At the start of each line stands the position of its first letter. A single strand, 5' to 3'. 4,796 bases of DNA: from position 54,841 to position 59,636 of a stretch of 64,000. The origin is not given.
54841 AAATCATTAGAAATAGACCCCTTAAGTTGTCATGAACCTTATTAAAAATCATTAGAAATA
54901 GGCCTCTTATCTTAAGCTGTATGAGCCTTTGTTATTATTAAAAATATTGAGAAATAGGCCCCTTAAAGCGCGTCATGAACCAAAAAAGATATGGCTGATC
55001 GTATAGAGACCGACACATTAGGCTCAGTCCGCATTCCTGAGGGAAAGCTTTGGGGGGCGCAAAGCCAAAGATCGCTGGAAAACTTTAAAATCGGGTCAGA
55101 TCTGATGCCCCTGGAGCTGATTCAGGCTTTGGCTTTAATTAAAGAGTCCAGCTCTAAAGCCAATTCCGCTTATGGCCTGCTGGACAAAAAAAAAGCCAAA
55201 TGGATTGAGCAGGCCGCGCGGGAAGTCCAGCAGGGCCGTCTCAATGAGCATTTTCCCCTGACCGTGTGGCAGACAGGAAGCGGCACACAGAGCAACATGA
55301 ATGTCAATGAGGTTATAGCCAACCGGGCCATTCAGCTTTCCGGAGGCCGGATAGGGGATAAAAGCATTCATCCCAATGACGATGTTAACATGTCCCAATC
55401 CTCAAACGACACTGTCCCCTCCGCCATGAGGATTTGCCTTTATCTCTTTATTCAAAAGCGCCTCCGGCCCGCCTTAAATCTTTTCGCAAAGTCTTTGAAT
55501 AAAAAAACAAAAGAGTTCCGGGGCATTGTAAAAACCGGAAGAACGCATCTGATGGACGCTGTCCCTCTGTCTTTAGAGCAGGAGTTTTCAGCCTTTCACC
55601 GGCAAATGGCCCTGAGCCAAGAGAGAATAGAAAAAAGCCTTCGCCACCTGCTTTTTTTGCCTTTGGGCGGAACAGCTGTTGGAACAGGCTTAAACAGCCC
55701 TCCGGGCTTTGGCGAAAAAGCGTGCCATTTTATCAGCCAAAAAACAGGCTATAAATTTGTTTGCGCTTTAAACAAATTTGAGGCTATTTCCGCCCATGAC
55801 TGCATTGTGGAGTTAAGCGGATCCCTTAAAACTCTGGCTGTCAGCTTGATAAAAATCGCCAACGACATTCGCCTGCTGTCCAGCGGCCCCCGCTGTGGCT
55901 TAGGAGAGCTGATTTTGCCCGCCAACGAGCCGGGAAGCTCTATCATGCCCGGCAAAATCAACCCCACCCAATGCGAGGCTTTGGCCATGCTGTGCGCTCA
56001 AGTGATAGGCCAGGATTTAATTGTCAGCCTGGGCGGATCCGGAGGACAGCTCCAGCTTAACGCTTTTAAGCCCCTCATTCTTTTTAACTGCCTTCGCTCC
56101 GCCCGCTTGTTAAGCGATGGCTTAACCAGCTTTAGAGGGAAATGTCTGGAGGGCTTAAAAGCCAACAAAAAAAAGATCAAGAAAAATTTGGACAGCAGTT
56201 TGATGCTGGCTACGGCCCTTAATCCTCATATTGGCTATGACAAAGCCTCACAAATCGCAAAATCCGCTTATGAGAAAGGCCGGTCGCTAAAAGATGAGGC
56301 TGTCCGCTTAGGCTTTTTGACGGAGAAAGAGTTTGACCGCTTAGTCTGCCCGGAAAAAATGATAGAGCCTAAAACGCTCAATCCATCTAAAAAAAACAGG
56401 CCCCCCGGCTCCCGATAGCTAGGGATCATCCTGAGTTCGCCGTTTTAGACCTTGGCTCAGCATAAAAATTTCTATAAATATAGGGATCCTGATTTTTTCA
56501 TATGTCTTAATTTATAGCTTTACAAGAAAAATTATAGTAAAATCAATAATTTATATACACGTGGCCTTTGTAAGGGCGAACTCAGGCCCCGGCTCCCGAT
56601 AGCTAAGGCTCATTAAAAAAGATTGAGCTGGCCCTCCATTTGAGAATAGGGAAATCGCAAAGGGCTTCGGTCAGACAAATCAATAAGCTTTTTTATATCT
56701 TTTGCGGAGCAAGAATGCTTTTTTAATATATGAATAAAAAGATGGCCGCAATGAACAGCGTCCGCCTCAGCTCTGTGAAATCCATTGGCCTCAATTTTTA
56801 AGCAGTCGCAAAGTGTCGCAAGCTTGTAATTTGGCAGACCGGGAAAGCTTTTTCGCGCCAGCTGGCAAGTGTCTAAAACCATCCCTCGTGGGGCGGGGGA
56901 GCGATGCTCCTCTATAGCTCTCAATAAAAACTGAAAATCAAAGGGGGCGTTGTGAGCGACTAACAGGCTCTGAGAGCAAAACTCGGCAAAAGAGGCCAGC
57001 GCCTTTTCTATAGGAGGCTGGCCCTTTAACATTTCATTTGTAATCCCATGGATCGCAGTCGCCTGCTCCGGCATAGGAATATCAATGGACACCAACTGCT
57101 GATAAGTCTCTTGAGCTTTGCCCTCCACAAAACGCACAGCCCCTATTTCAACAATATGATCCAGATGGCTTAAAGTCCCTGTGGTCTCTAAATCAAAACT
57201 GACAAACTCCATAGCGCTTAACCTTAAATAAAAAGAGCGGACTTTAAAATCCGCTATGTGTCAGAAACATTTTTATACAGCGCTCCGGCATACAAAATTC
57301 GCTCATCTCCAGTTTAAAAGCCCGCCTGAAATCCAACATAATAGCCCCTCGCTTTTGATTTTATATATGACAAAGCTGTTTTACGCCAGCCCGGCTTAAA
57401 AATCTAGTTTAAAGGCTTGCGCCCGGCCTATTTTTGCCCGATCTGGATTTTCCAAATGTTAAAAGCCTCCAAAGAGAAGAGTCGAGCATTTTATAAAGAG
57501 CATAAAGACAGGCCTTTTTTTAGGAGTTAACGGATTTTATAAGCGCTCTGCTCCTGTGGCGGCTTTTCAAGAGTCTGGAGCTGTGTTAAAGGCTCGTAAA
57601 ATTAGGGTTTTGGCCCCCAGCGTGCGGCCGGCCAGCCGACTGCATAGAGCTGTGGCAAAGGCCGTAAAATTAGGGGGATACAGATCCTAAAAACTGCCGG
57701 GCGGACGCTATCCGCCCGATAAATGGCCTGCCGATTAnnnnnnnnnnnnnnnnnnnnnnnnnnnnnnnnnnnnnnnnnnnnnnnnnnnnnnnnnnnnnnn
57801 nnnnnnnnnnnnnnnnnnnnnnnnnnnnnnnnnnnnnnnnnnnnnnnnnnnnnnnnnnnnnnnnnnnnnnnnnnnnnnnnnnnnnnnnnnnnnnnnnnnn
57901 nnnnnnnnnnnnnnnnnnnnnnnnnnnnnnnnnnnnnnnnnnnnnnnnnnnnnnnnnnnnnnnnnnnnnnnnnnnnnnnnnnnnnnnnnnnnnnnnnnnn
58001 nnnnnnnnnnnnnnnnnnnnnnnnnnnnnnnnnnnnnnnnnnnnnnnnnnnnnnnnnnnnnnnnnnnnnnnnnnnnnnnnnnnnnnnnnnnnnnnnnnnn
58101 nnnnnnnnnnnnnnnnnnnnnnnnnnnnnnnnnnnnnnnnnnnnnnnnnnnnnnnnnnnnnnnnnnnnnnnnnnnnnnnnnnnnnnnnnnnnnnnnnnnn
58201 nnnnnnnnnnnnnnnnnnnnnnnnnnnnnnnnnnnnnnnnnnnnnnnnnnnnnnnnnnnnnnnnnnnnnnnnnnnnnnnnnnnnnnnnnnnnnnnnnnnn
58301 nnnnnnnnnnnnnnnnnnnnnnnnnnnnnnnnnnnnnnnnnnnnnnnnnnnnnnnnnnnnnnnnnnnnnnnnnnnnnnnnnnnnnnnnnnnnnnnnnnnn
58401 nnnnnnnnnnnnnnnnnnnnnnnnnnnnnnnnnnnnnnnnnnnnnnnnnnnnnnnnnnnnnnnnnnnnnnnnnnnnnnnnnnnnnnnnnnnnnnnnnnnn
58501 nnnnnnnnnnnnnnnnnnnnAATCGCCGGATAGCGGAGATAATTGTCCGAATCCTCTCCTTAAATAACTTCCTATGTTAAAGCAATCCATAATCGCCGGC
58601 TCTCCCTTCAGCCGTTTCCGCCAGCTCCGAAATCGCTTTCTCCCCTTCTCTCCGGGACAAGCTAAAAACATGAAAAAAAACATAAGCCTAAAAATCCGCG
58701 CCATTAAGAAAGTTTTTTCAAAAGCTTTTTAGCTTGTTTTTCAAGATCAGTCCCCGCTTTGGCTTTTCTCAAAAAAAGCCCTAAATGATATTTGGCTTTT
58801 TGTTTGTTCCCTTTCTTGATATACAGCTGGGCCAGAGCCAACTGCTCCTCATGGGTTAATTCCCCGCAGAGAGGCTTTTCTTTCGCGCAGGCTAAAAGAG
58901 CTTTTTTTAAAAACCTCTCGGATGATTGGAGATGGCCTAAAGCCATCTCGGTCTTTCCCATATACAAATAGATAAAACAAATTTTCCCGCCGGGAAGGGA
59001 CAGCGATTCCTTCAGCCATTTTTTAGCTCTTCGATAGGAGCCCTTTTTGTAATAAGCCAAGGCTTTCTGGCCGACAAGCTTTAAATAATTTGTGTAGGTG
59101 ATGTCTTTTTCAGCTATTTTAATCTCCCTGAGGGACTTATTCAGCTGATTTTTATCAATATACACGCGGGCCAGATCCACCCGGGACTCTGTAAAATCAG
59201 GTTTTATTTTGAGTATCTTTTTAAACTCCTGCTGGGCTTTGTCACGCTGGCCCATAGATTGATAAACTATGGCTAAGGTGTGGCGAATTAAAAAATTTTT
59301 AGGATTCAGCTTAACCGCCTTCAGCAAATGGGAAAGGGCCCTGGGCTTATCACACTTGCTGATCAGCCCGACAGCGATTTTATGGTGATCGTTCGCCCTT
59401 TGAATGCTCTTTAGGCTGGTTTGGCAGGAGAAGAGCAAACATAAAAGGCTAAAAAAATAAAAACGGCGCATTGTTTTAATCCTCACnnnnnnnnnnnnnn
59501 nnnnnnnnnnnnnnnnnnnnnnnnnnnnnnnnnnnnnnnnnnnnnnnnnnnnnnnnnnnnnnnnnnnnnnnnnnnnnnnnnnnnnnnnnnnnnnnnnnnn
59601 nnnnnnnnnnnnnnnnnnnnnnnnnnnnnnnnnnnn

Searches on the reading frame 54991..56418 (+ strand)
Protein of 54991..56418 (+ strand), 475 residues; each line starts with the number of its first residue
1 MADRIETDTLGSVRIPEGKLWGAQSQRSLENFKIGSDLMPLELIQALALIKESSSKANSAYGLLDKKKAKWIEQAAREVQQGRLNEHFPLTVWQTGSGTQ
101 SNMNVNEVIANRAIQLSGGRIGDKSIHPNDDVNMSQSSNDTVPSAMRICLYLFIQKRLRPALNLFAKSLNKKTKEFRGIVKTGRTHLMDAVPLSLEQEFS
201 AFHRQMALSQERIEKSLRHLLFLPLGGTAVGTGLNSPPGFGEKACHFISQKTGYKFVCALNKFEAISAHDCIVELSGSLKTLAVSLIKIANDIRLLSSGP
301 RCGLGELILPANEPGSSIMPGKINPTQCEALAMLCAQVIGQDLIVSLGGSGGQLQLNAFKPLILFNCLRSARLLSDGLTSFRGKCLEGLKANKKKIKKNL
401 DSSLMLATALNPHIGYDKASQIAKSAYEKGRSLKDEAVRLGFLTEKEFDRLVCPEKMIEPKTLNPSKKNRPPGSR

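Call 29: search_protein_families(library=pfam, proteins=[window:54991-56418:+], max_evalue=0.00001)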
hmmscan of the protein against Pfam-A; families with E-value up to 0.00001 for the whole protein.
window:54991-56418:+ (475 aa): 2 families
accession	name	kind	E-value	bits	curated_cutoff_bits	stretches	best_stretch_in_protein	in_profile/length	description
PF00206.25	Lyase_1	-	5.7e-98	328.6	27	1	13-340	3-312/312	Lyase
PF10415.14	FumaraseC_C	-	7.7e-24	84.3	32.5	1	406-458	1-53/54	Fumarase C C-terminus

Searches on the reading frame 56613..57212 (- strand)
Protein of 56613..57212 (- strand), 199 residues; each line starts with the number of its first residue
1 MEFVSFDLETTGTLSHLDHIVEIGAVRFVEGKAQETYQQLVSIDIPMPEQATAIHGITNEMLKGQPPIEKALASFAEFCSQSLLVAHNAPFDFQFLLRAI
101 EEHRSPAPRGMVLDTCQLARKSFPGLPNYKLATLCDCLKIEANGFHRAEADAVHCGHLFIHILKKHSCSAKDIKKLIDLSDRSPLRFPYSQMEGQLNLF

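Call 29: search_protein_families(library=pfam, proteins=[window:56613-57212:-], max_evalue=0.00001)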
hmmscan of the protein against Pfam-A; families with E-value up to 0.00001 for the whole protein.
window:56613-57212:- (199 aa): 2 families
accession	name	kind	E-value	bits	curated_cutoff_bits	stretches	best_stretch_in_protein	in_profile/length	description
PF00929.31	RNase_T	-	2.7e-32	113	24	1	4-154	1-159/164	Exonuclease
PF16473.11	Rv2179c-like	-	2.2e-06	27.9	27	1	4-108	3-126/177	3'-5' exoribonuclease Rv2179c-like domain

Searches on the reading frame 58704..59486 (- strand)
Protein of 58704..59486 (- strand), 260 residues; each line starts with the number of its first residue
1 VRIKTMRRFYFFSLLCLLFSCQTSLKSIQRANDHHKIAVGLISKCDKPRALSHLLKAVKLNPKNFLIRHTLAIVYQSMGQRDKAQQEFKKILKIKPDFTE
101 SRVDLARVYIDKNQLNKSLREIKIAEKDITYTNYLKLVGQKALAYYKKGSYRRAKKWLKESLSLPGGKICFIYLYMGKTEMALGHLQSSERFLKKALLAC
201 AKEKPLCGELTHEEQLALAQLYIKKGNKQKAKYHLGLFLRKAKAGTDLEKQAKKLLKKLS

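Call 29: search_protein_families(library=pfam, proteins=[window:58704-59486:-], max_evalue=0.00001)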
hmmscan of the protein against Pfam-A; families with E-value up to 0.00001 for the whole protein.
window:58704-59486:- (260 aa): 10 families
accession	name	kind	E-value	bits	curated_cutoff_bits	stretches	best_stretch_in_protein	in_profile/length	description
PF07719.23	TPR_2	-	5.2e-17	60.9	27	0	69-97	5-33/34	Tetratricopeptide repeat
PF13181.12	TPR_8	-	2.9e-14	52.4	25.7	0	69-97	5-33/34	Tetratricopeptide repeat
PF14559.12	TPR_19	-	7e-14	52.3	25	0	49-97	9-57/68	Tetratricopeptide repeat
PF13431.12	TPR_17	-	2e-11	43.7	24.4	0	54-86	2-34/34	Tetratricopeptide repeat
PF13428.12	TPR_14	-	1.6e-10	41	23.5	0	69-107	5-43/44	Tetratricopeptide repeat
PF00515.34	TPR_1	-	2.4e-10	40.2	27.8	0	71-98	7-34/34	Tetratricopeptide repeat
PF13424.12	TPR_12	-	3.2e-07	30.9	30.1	0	67-95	47-75/77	Tetratricopeptide repeat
PF13374.12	TPR_10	-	4.6e-07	30.1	27.5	0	68-94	5-31/42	Tetratricopeptide repeat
PF12895.13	ANAPC3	-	1.8e-06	28.6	27.2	0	141-195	29-81/82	Anaphase-promoting complex, cyclosome, subunit 3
PF13414.12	TPR_11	-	8.9e-06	25.7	26.8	0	50-79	13-42/42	TPR repeat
